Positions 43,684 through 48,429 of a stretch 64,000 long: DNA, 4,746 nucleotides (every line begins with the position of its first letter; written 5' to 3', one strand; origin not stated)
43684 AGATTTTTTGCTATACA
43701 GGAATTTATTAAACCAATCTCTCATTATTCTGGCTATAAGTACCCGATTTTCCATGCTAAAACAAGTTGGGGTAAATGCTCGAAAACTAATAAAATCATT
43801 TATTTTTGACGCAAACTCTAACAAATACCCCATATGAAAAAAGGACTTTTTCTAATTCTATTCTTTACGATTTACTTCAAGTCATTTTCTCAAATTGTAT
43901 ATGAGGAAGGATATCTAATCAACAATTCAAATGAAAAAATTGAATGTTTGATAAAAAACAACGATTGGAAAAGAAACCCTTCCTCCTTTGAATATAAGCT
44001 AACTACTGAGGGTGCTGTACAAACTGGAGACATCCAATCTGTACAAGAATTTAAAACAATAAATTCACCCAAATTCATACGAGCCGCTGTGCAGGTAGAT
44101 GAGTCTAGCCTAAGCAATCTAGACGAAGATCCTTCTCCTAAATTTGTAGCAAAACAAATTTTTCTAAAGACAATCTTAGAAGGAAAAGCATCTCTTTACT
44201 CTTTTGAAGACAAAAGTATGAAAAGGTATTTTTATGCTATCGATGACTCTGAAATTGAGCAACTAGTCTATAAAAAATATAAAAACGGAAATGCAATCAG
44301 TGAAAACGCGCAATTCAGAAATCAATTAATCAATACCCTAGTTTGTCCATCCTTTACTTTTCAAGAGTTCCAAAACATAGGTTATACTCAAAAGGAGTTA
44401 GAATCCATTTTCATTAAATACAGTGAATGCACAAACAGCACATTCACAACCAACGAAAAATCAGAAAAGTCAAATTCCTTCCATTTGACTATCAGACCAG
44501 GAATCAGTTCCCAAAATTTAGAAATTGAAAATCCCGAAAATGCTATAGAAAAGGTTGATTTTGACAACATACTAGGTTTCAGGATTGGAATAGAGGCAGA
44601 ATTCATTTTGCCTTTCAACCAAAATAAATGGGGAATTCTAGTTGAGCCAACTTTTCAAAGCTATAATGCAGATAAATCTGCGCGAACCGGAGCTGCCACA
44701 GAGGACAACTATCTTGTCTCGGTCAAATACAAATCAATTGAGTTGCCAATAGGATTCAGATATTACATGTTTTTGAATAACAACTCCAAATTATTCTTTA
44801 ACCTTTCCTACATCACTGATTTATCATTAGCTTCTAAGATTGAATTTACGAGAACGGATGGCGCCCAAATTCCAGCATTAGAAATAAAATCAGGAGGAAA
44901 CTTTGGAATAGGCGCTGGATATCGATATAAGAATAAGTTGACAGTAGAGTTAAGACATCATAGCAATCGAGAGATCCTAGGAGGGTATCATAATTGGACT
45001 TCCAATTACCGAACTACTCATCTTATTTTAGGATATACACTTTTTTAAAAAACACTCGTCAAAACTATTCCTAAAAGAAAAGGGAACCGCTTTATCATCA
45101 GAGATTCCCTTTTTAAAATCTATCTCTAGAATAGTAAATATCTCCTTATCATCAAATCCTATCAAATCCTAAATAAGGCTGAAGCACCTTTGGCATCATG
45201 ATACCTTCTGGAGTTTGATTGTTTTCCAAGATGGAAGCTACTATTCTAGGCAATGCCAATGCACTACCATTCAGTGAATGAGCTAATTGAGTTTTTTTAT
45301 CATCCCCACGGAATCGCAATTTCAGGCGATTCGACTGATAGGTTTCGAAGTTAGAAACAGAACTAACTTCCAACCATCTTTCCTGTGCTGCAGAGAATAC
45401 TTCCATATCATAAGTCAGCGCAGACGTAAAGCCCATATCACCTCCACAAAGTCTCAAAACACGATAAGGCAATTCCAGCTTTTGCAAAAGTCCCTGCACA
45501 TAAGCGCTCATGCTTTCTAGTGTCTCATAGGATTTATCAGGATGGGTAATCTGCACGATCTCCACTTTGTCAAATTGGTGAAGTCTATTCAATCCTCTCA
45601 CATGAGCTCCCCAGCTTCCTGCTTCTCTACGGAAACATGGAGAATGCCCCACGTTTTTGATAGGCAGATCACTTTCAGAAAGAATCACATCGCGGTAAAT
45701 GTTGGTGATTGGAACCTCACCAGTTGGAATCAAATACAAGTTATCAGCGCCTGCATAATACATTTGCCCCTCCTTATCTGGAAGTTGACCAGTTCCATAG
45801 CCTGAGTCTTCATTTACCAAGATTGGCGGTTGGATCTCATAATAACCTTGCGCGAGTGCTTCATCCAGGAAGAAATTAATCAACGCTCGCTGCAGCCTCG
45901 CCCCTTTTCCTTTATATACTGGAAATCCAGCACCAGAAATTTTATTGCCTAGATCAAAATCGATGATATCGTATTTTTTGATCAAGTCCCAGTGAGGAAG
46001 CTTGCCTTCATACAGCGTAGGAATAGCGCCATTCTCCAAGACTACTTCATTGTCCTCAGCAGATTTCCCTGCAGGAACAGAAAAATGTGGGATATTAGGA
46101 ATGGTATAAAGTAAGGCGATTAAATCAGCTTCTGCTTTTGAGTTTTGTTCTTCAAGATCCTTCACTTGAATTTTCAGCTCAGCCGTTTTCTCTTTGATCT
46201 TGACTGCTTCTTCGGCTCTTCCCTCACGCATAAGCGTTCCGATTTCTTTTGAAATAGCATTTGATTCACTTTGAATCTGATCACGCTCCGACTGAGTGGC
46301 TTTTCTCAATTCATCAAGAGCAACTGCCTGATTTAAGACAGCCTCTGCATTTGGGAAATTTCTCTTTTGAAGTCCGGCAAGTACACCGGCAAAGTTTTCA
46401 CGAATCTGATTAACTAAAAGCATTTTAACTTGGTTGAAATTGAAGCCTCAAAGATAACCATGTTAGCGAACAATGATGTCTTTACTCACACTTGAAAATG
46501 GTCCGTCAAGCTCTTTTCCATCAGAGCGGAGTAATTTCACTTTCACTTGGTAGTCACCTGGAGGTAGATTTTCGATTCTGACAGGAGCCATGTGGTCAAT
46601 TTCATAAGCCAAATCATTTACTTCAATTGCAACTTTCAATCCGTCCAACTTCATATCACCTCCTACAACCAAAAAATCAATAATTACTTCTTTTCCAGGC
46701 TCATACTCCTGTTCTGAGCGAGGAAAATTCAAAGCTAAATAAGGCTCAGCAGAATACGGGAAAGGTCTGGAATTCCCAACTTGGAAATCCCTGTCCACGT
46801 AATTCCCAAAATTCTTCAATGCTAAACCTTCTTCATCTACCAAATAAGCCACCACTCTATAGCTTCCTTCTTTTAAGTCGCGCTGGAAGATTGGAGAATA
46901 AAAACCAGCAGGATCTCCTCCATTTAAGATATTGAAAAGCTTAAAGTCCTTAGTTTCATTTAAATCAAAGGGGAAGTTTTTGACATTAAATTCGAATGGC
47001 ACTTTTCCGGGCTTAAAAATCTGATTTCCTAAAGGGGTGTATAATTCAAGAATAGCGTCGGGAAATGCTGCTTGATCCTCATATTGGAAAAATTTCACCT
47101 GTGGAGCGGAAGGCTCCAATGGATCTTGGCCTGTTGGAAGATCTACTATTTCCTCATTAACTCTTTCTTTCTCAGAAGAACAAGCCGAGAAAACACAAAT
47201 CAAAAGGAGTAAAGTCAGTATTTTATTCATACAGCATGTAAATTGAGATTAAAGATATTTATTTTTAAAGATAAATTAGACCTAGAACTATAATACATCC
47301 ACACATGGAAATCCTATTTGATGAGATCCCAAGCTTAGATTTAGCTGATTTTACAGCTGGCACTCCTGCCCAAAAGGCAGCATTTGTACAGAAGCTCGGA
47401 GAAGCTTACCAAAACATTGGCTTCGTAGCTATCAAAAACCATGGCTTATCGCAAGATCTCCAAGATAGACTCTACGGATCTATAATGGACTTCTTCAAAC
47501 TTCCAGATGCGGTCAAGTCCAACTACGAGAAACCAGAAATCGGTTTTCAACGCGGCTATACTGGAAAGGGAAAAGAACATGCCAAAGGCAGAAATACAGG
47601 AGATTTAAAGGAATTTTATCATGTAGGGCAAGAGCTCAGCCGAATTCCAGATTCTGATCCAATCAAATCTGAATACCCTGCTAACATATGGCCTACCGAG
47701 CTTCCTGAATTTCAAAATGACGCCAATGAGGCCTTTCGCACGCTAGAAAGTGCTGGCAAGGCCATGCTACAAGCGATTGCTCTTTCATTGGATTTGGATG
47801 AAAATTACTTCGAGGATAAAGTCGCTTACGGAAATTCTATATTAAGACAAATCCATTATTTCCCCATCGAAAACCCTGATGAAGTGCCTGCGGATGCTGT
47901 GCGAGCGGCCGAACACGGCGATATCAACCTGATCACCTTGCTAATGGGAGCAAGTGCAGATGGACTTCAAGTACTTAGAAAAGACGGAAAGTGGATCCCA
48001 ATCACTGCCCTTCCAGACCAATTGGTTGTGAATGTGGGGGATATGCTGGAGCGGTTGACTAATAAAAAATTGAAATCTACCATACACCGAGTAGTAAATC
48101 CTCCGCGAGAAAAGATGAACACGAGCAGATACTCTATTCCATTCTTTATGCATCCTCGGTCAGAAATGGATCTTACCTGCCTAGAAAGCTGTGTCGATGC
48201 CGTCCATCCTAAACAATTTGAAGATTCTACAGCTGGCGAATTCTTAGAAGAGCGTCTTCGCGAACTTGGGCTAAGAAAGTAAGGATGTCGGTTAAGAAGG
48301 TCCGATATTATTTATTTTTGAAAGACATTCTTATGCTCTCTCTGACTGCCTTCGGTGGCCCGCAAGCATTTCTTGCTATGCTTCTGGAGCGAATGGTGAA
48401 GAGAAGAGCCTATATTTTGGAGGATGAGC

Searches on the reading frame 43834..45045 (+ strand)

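Call 65: search_protein_families(library=pfam, proteins=[window:43834-45045:+], max_evalue=0.001)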
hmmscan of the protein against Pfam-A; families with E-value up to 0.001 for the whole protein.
window:43834-45045:+ (404 aa): 2 families
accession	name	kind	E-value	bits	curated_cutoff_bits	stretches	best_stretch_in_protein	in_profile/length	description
PF13568.12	OMP_b-brl_2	-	1.1e-09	39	27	1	214-374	7-165/175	Outer membrane protein beta-barrel domain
PF13505.12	OMP_b-brl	-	0.00049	20.7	28.7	0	232-375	31-150/175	Outer membrane protein beta-barrel domain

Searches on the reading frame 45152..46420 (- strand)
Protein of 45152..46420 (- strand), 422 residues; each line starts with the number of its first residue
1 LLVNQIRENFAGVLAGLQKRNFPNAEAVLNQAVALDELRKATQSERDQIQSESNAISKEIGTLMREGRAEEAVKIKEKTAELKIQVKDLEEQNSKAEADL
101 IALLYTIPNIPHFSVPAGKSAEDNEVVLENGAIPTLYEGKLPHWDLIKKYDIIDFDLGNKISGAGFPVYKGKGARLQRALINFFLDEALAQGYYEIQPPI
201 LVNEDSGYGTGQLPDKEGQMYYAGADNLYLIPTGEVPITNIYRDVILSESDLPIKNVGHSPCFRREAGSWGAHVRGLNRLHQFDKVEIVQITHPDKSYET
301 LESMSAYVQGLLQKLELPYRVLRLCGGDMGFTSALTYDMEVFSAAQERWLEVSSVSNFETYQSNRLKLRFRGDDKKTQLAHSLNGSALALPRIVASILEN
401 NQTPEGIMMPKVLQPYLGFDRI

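Call 65: search_protein_families(library=pfam, proteins=[window:45152-46420:-], max_evalue=0.001)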
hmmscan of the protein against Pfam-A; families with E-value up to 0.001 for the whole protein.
window:45152-46420:- (422 aa): 2 families
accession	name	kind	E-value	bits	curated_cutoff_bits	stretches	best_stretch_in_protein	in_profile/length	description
PF00587.30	tRNA-synt_2b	-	5e-33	115.1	29.3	1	225-401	8-179/179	tRNA synthetase class II core domain (G, H, P, S and T)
PF02403.27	Seryl_tRNA_N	-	5.4e-22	78.5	28.2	1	3-111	4-108/108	Seryl-tRNA synthetase N-terminal domain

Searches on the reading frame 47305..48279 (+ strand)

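Call 65: search_protein_families(library=pfam, proteins=[window:47305-48279:+], max_evalue=0.001)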
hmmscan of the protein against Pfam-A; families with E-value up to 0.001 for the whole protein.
window:47305-48279:+ (325 aa): 2 families
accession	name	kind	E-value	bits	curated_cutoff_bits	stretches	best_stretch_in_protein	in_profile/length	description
PF14226.12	DIOX_N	-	3.4e-27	95.9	27.3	1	8-132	1-117/117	non-haem dioxygenase in morphine synthesis N-terminal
PF03171.26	2OG-FeII_Oxy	-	2.8e-21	76.2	23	1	177-284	2-101/101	2OG-Fe(II) oxygenase superfamily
